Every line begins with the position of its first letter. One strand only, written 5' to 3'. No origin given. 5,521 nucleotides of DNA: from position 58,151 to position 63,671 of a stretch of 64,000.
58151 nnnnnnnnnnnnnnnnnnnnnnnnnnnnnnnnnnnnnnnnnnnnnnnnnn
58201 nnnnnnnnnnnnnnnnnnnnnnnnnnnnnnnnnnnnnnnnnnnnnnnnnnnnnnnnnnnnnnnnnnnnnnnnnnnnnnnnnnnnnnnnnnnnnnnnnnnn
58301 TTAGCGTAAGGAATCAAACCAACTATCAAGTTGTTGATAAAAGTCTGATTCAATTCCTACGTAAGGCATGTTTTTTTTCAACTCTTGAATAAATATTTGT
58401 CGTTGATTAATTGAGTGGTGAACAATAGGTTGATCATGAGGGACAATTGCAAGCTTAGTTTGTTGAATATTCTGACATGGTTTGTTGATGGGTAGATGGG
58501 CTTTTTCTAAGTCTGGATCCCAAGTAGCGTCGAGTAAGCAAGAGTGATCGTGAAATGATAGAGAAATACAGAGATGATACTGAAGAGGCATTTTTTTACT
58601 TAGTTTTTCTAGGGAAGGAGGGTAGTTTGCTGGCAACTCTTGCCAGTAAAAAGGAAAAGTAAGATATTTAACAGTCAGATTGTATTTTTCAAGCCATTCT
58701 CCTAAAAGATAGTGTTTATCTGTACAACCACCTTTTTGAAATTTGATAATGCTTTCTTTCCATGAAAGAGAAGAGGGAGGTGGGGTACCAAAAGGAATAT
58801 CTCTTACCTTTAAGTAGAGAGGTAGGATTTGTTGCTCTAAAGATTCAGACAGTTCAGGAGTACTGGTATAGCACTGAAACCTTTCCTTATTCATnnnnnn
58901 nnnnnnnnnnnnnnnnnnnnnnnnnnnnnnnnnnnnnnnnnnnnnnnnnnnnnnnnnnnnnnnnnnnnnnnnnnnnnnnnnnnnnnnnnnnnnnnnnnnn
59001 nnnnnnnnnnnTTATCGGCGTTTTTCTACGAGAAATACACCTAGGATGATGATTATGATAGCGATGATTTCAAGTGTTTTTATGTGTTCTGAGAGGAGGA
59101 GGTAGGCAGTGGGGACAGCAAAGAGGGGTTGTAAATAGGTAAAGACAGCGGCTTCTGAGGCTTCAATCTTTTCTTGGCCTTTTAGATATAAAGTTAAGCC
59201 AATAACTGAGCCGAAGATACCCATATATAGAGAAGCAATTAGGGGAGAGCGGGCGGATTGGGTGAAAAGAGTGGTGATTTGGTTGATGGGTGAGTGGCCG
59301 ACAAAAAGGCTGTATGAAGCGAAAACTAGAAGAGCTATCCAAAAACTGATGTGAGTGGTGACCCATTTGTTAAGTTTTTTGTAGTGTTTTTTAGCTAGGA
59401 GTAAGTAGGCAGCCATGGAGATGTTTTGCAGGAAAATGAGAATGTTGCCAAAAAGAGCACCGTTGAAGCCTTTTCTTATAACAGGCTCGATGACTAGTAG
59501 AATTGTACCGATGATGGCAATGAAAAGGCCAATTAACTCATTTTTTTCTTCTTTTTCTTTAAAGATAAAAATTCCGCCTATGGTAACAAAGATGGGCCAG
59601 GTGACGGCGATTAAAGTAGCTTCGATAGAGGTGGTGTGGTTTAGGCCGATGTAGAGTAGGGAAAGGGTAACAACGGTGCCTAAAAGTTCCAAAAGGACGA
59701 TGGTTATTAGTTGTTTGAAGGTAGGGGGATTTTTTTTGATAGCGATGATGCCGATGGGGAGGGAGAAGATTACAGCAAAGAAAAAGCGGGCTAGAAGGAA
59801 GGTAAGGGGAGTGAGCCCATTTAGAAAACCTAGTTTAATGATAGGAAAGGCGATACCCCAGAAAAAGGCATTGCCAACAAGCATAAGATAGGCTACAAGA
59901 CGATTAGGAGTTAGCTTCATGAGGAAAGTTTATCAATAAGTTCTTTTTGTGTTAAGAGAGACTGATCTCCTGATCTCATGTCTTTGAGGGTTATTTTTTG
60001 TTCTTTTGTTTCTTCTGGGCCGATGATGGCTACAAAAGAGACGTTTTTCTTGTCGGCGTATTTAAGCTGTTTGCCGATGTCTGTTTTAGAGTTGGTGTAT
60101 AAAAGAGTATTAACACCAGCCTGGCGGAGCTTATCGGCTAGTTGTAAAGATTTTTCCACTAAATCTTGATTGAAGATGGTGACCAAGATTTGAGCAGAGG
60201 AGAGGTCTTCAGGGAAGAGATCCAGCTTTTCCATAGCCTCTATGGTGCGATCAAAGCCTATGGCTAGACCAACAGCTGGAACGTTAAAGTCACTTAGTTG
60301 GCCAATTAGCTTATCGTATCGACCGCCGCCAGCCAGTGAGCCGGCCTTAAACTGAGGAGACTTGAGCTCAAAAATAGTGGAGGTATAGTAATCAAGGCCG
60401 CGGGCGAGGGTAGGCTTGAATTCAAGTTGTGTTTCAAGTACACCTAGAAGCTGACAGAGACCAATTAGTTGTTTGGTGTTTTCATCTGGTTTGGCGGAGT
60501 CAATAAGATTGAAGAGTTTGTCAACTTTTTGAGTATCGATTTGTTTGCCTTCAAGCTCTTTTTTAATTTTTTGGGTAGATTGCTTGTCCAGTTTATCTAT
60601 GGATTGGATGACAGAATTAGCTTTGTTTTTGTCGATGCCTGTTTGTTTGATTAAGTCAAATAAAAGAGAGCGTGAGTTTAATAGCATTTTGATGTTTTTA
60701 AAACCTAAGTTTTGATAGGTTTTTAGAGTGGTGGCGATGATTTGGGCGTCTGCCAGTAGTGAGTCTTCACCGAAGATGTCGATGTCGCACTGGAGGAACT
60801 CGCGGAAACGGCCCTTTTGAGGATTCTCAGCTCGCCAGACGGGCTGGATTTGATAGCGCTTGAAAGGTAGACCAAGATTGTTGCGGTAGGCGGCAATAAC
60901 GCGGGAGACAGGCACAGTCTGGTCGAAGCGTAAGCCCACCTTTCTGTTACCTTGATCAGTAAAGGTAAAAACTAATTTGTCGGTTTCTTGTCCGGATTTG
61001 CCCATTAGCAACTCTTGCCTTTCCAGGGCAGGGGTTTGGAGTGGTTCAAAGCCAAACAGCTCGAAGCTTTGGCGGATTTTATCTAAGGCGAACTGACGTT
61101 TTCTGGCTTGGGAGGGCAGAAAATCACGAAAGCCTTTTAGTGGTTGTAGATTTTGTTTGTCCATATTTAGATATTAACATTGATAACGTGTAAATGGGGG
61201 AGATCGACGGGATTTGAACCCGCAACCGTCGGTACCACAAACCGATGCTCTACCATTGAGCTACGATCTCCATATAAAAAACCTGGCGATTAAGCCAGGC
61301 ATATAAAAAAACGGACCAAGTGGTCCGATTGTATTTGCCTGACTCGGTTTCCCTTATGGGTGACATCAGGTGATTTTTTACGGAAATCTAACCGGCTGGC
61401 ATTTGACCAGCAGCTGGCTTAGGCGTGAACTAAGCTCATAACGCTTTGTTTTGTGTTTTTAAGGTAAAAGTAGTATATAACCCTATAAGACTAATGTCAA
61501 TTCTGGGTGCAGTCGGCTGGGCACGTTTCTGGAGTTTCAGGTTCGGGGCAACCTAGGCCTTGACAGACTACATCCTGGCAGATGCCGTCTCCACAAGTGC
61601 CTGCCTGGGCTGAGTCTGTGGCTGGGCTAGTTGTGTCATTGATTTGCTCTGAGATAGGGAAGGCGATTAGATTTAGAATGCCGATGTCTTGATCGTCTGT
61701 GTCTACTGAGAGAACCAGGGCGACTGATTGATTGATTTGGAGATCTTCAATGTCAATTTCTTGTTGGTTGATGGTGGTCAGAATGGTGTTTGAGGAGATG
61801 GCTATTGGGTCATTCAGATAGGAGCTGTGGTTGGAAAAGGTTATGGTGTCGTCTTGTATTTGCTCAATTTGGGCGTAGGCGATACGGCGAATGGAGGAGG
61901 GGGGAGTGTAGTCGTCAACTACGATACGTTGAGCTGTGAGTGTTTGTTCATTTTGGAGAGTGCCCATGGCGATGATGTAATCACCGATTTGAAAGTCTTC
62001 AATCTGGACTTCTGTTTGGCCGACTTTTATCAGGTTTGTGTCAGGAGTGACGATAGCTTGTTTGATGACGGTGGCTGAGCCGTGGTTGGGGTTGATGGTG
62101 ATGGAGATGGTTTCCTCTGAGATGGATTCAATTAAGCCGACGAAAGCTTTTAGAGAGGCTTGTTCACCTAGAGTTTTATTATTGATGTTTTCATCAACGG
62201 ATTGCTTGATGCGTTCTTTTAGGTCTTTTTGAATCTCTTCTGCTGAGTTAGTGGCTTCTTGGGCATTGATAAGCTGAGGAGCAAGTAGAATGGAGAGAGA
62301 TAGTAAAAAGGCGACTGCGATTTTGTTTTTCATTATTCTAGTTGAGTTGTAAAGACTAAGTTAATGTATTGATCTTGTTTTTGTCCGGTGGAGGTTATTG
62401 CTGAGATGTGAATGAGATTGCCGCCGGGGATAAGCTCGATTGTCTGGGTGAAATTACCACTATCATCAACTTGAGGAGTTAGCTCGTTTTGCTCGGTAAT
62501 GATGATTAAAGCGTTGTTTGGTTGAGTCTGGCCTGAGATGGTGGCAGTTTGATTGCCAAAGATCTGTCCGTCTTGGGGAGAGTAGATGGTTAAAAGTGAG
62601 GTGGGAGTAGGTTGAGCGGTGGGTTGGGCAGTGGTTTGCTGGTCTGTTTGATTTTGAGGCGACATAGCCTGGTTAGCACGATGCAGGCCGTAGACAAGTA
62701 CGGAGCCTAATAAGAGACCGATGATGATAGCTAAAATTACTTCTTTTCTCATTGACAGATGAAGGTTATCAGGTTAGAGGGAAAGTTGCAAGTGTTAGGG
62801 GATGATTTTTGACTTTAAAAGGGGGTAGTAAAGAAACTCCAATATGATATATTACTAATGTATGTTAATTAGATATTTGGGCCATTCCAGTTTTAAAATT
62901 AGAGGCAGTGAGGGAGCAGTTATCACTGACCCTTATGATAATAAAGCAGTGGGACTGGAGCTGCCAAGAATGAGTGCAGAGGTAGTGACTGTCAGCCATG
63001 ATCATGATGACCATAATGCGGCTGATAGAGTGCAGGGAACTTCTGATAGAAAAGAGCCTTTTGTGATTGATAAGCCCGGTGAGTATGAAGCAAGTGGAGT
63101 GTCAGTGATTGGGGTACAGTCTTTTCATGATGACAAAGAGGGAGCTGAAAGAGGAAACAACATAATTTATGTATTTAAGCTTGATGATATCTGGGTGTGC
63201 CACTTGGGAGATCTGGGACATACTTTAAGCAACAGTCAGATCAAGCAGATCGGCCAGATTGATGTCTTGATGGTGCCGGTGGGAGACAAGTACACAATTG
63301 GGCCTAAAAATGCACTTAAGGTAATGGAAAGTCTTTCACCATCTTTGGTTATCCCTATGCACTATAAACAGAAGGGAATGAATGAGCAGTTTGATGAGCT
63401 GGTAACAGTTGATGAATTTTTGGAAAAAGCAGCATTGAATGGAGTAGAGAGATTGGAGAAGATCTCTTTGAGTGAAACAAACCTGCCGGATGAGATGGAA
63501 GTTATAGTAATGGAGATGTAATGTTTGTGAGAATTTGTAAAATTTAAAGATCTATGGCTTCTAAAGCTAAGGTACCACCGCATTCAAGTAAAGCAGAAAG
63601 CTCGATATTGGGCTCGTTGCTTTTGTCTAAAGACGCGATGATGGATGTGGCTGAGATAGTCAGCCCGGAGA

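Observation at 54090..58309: AT-rich operon-like cluster: CxxCxxC protein, split ComD/ComE-like TPP decarboxylase, three SAM methyltransferases; candidate undescribed small-molecule pathway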

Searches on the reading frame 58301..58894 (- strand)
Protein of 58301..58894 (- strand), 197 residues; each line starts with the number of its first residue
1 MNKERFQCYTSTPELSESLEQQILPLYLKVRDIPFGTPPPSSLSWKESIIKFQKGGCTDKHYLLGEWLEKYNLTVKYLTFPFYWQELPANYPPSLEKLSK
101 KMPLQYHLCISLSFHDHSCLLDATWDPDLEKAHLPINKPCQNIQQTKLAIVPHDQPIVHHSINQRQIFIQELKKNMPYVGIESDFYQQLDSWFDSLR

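Call 3: search_protein_families(library=pfam, proteins=[window:58301-58894:-], max_evalue=0.01)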
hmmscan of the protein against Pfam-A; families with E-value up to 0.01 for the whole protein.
window:58301-58894:- (197 aa): 0 families

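Call 4: search_protein_families(library=ncbifam, proteins=[window:58301-58894:-], max_evalue=0.01)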
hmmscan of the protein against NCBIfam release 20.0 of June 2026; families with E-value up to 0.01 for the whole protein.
window:58301-58894:- (197 aa): 0 families

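Call 36: search_protein_families(library=pfam, proteins=[window:58304-58894:-], max_evalue=0.01)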
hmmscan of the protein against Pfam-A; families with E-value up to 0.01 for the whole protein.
seq(197 aa): 0 families

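Call 42: search_protein_families(library=padloc, proteins=[window:58301-58894:-], max_evalue=0.01)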
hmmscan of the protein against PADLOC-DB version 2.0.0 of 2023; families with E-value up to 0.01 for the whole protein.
window:58301-58894:- (197 aa): 0 families

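Call 48: find_homologous_proteins(query=window:58301-58894:-)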
Query window:58301-58894:- (197 aa): 9 proteins with E <= 0.001 among 27 candidates.
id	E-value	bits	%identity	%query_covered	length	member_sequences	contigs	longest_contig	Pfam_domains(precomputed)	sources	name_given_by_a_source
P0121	4.5e-133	459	100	100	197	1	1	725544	-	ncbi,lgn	-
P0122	6.8e-37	145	38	92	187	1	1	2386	-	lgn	-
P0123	8.8e-37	145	40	93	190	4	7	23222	-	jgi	-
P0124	8.5e-36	142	38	92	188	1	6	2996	-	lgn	-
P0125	1.1e-35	141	38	93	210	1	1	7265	-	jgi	-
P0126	2.2e-35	140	37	97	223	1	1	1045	-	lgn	-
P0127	2.0e-34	137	38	92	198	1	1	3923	-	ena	-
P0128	1.1e-27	115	40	73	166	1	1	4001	-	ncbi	-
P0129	7.8e-22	96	30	90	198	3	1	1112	-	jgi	-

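Call 55: predict_structure(alignment_id=A3)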
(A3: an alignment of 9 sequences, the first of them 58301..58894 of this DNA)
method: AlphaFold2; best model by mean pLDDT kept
length: 197 residues; sequences in the alignment: 9
mean_pLDDT: 86.1   pTM: 0.83
mean pLDDT of the five models: 86.1, 85.7, 85.3, 85.0, 84.7
residues with pLDDT >= 90: 123; 70-90: 52; 50-70: 9; < 50: 13
segments of 3 or more residues with pLDDT < 50: 1-13
pLDDT, mean of each block of 10 residues (from residue 1): 34 66 91 91 89 93 94 92 95 97 94 80 94 82 74 93 90 87 95 95
secondary structure, 60 per line:
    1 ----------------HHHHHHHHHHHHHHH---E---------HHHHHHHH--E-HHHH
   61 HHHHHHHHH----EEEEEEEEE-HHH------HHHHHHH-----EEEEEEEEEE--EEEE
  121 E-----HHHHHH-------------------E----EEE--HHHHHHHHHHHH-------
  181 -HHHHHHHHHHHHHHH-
elements in order: H17-31 H45-52 H57-69 E74-82 H93-99 E105-114 E117-121 H127-132 E157-159 H162-173 H182-196

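Call 57: fold_search(model_id=the predicted structure, library=pdb)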
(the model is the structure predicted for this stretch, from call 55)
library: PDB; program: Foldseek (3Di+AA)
matches with E <= 10: 330; with E <= 0.001: 0
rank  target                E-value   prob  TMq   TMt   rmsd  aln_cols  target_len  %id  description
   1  8k51_A                2.2e-03  0.99  0.41  0.33   9.0       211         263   17  Crystal structure of arylamine N-acyltransferase from Streptomyces aureus (released 2024-07-24)
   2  2pfr_A                2.3e-03  1.00  0.37  0.27   4.0       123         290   18  Human N-acetyltransferase 2 (released 2007-05-15)
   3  3isr_C                2.8e-03  1.00  0.39  0.28   3.4       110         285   14  The Crystal Structure of a Putative Cysteine Protease from Cytophaga hutchinsonii to 1.9A (released 2009-09-08)
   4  3isr_B                3.6e-03  1.00  0.38  0.27   7.6       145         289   13  The Crystal Structure of a Putative Cysteine Protease from Cytophaga hutchinsonii to 1.9A (released 2009-09-08)
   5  3isr_A                4.3e-03  1.00  0.40  0.29   7.6       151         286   12  The Crystal Structure of a Putative Cysteine Protease from Cytophaga hutchinsonii to 1.9A (released 2009-09-08)
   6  2pfr_B                4.3e-03  1.00  0.37  0.27   9.4       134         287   18  Human N-acetyltransferase 2 (released 2007-05-15)
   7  1gx3_B                5.5e-03  0.99  0.35  0.26   5.5       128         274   22  M. smegmatis arylamine N-acetyl transferase (released 2002-06-13)
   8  9crn                  6.3e-03  1.00  0.40  0.23   7.0       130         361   14  Crystal structure of Streptococcus pyogenes TglA (released 2024-08-14)
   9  7ob7                  6.3e-03  0.99  0.34  0.32   9.7       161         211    9  CPR-C4 - novel protease from the Candidate Phyla Radiation (CPR) (released 2022-04-27)
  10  4bgf_A                8.5e-03  0.99  0.37  0.28   9.8       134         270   16  The 3D-structure of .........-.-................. from M. tuberculosis (released 2013-07-24)
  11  2ija                  9.6e-03  1.00  0.35  0.24   5.0       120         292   15  Human N-acetyltransferase 1 F125S mutant (released 2006-11-28)
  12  1w6f_D                1.0e-02  0.99  0.35  0.26   6.6       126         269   20  Arylamine N-acetyltransferase from Mycobacterium smegmatis with the anti-tubercular drug isoniazid bound in the active (released 2005-02-23)
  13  2pqt                  1.1e-02  0.99  0.36  0.25   6.4       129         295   14  Human N-acetyltransferase 1 (released 2007-05-15)
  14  8k56_A                1.2e-02  0.98  0.35  0.27   7.5       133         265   21  Crystal structure of arylamine N-acyltransferase from Streptomyces aureus complexed with acyl-SNAC (released 2024-07-24)
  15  1w4t                  1.2e-02  0.98  0.33  0.24   7.0       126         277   16  X-ray crystallographic structure of Pseudomonas aeruginosa arylamine N-acetyltransferase (released 2005-08-03)
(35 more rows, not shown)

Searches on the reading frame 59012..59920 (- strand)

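Call 3: search_protein_families(library=pfam, proteins=[window:59012-59920:-], max_evalue=0.01)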
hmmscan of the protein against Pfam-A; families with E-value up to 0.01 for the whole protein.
window:59012-59920:- (302 aa): 2 families
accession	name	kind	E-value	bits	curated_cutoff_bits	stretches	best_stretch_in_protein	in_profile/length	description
PF00892.27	EamA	-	2.4e-42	144.9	28.2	2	157-298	2-133/135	EamA-like transporter family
PF03151.22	TPT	-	6.5e-06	26.2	30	1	32-218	24-208/291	Triose-phosphate Transporter family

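Call 4: search_protein_families(library=ncbifam, proteins=[window:59012-59920:-], max_evalue=0.01)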
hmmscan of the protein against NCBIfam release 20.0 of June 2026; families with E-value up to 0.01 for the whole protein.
window:59012-59920:- (302 aa): 6 families
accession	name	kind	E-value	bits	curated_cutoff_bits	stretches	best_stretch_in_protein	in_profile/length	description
TIGR00950.1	2A78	equivalog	2.4e-27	96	230.2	1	21-295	1-263/264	carboxylate/amino acid/amine transporter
NF008432.0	PRK11272.1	equivalog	4.1e-15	55.8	270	1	14-299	15-286/294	drug/metabolite exporter YedA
NF050091.1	ArAmAcExpYddG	equivalog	1.8e-12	47.4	300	1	40-189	32-183/285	aromatic amino acid exporter YddG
NF008523.0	PRK11453.1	equivalog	1.2e-08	34.9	472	1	19-297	14-284/299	O-acetylserine/cysteine exporter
TIGR03340.1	phn_DUF6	hypoth_equivalog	0.0008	19.2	288.15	1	104-297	95-280/281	phosphonate utilization associated putative membrane protein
TIGR00688.1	rarD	equivalog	0.0012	18.4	130.15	1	241-296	83-138/256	EamA family transporter RarD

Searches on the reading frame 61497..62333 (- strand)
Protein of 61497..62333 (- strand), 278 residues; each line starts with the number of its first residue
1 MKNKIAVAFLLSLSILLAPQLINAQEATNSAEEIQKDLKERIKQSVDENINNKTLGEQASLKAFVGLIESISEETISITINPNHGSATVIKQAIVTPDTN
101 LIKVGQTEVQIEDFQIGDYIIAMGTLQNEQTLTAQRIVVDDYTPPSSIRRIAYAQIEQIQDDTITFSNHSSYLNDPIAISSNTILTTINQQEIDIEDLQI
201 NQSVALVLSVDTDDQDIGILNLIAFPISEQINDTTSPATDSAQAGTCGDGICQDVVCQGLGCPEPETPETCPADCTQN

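Call 74: search_protein_families(library=pfam, proteins=[window:61497-62333:-], max_evalue=0.001)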
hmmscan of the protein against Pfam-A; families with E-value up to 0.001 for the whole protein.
window:61497-62333:- (278 aa): 1 family
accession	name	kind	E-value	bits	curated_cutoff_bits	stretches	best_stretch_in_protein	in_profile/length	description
PF23284.2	KOW2_Spt5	-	0.00045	20.4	28.9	0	61-100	12-46/50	Transcription elongation factor SPT5, second KOW domain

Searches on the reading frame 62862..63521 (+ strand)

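Call 74: search_protein_families(library=pfam, proteins=[window:62862-63521:+], max_evalue=0.001)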
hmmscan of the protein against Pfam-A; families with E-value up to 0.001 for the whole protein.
window:62862-63521:+ (219 aa): 2 families
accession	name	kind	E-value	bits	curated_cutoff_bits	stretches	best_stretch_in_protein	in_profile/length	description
PF13483.12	Lactamase_B_3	-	3.3e-53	180.4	24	1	3-167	2-160/160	Beta-lactamase superfamily domain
PF12706.13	Lactamase_B_2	-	1e-09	38.7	27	1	75-168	98-200/200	Beta-lactamase superfamily domain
